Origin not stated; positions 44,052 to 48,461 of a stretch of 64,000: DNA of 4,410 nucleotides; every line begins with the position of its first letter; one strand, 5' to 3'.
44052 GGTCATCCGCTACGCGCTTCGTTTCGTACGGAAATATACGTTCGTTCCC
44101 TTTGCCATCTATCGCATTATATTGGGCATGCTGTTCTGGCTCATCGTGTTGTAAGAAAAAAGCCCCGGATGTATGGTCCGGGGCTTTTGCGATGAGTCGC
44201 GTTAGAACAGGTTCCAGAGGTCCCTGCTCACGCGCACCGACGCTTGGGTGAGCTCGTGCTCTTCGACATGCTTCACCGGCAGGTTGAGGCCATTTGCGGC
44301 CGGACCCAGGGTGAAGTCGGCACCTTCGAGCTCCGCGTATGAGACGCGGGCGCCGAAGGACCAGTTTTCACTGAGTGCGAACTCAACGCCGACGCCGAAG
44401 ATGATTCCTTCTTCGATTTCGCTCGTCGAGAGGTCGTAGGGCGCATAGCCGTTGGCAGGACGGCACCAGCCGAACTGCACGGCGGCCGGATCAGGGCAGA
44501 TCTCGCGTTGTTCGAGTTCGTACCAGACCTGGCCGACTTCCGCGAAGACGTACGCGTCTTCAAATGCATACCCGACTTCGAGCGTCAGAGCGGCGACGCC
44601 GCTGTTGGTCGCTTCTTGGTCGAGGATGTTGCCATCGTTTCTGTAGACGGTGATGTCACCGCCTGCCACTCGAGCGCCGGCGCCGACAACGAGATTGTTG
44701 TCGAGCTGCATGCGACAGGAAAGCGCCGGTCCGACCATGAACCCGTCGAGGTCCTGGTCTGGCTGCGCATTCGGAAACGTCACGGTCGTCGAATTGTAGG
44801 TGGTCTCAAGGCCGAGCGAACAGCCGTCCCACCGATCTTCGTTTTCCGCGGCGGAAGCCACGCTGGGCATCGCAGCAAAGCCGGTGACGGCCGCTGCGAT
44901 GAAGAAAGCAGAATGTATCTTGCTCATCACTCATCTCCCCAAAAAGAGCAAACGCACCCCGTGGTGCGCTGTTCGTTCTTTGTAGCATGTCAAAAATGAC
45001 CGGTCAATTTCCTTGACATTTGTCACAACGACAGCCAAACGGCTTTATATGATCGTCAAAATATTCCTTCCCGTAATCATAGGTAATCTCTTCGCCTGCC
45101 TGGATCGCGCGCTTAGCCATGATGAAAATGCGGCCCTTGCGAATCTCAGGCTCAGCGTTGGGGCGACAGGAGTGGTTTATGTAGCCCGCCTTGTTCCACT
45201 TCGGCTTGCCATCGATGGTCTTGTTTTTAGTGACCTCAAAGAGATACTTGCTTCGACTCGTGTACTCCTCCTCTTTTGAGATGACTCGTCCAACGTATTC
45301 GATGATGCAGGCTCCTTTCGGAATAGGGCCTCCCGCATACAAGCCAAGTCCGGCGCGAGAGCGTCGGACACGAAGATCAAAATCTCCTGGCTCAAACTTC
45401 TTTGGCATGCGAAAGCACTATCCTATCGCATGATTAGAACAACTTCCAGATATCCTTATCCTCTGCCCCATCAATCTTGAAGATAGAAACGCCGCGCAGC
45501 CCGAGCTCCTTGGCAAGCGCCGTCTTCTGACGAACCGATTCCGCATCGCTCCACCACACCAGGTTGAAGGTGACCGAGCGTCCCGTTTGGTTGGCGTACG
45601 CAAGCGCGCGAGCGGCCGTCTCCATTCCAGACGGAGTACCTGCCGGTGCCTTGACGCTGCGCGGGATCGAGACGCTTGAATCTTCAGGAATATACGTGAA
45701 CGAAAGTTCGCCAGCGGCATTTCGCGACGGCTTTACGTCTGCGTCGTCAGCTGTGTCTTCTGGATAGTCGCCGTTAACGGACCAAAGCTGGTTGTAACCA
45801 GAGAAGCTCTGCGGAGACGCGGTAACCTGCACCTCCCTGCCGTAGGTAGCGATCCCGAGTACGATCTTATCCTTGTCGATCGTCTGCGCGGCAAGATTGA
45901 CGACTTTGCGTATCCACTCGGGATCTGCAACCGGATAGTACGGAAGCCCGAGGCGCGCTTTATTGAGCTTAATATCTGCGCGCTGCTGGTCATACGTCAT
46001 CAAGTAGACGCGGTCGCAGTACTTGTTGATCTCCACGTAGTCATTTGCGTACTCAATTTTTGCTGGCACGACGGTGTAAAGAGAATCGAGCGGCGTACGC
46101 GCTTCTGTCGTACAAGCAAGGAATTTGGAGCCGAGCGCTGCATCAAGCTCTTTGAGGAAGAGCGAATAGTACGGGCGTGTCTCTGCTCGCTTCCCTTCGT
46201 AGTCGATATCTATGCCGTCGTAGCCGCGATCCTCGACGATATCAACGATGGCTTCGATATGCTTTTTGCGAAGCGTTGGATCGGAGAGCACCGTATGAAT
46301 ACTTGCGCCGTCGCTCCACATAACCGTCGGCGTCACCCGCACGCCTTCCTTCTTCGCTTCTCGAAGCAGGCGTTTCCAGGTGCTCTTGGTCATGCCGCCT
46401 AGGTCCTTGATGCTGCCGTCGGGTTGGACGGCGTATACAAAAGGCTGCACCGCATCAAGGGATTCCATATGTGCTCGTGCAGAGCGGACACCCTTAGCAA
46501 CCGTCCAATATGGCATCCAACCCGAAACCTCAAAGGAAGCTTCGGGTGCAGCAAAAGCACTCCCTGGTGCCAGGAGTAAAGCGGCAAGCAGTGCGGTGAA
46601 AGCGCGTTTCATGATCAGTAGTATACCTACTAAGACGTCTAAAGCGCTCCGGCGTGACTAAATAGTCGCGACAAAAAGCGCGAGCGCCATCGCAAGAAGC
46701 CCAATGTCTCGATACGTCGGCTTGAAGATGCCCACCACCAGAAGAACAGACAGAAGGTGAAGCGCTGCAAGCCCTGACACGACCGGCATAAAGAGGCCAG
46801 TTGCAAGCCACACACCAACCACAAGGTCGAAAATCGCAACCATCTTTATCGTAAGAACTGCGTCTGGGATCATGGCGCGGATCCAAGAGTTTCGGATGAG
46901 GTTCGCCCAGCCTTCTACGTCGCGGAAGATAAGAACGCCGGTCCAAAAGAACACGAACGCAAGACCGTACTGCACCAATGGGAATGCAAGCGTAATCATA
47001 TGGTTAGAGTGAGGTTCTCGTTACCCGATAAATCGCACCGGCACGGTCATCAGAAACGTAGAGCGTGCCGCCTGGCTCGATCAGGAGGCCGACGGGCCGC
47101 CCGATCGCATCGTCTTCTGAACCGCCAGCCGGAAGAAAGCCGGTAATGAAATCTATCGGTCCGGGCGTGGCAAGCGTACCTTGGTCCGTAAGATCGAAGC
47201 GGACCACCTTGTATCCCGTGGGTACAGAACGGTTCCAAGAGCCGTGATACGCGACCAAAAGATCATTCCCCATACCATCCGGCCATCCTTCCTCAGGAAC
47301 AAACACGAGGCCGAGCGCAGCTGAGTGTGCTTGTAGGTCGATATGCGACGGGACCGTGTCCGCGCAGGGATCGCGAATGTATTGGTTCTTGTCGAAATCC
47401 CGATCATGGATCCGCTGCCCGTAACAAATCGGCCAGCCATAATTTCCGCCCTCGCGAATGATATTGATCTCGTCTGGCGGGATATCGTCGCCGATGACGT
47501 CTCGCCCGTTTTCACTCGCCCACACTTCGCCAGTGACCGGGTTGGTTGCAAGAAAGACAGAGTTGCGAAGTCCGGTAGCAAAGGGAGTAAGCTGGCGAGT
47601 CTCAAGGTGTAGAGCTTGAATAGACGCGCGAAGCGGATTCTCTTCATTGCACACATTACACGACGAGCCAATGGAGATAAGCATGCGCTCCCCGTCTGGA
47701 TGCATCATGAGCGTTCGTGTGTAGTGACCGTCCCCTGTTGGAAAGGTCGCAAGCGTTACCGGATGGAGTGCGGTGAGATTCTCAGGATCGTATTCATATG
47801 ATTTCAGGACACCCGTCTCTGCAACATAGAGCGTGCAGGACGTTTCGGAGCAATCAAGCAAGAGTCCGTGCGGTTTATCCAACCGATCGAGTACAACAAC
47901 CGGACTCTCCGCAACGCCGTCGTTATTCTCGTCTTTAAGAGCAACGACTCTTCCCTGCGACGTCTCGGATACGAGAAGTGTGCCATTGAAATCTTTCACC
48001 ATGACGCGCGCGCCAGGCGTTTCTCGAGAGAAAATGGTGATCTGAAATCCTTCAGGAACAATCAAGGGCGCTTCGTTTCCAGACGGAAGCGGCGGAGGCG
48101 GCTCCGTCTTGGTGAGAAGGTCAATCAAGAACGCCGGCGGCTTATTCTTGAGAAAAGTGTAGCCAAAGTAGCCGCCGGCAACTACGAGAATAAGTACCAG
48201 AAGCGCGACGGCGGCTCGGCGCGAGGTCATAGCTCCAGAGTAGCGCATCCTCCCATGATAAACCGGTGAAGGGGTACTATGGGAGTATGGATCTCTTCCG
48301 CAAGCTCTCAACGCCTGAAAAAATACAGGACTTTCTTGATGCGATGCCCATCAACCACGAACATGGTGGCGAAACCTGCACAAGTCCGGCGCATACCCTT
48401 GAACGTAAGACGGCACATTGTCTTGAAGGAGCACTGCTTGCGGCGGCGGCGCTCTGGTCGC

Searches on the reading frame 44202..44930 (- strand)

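Call 83: search_protein_families(library=padloc, proteins=[window:44202-44930:-], max_evalue=0.00001)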
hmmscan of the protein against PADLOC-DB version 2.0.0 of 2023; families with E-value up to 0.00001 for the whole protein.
window:44202-44930:- (242 aa): 0 families

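Call 84: search_protein_families(library=pfam, proteins=[window:44202-44930:-], max_evalue=0.001)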
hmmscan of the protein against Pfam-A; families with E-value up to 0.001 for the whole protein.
window:44202-44930:- (242 aa): 3 families
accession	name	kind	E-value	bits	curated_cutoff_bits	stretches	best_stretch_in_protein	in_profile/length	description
PF13505.12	OMP_b-brl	-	1.4e-10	42.1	28.7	1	12-202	3-156/175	Outer membrane protein beta-barrel domain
PF13568.12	OMP_b-brl_2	-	0.00025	21.6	27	0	39-199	11-169/175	Outer membrane protein beta-barrel domain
PF03797.25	Autotransporter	-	0.00034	20.9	26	0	37-125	40-130/255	Autotransporter beta-domain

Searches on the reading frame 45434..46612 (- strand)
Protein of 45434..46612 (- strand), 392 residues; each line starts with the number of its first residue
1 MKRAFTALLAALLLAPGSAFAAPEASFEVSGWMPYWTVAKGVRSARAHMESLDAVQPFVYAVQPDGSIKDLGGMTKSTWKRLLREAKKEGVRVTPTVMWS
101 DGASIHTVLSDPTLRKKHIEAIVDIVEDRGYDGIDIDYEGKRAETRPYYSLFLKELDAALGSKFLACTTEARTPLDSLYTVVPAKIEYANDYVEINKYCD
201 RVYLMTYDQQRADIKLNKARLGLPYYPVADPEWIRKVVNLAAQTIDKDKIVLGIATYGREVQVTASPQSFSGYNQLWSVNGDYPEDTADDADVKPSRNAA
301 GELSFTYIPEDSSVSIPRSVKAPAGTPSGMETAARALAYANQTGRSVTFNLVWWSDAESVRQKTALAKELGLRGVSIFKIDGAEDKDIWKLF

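Call 83: search_protein_families(library=padloc, proteins=[window:45434-46612:-], max_evalue=0.00001)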
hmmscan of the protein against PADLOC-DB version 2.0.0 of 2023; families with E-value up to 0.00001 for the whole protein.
window:45434-46612:- (392 aa): 0 families

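Call 84: search_protein_families(library=pfam, proteins=[window:45434-46612:-], max_evalue=0.001)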
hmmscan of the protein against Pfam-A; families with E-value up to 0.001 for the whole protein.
window:45434-46612:- (392 aa): 1 family
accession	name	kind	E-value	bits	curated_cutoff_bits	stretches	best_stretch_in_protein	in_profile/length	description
PF00704.34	Glyco_hydro_18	-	1.4e-27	97.7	29.6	1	88-381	62-315/317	Glycosyl hydrolases family 18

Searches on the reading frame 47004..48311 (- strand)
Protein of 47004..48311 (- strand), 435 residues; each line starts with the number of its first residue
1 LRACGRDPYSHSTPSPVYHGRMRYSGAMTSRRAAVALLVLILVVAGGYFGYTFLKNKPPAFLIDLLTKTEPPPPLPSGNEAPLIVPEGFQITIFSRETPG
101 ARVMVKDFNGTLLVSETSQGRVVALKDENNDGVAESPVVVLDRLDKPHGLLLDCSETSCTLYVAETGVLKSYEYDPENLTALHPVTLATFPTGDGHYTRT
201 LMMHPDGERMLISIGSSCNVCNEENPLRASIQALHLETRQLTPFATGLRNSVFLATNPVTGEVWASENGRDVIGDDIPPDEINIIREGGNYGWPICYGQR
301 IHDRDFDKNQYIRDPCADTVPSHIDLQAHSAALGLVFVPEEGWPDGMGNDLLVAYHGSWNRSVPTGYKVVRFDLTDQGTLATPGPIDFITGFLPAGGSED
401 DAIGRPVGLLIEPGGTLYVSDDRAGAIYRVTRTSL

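Call 82: search_protein_families(library=pfam, proteins=[window:47004-48311:-], max_evalue=0.00001)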
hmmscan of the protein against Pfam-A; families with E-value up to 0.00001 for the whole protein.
window:47004-48311:- (435 aa): 2 families
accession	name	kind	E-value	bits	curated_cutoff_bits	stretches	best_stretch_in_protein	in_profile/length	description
PF07995.17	GSDH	-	8.2e-12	45.5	25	1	244-309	176-236/332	Glucose / Sorbosone dehydrogenase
PF22807.2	TrAA12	-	9e-10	37.9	30.9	0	101-298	7-234/463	TrAA12-like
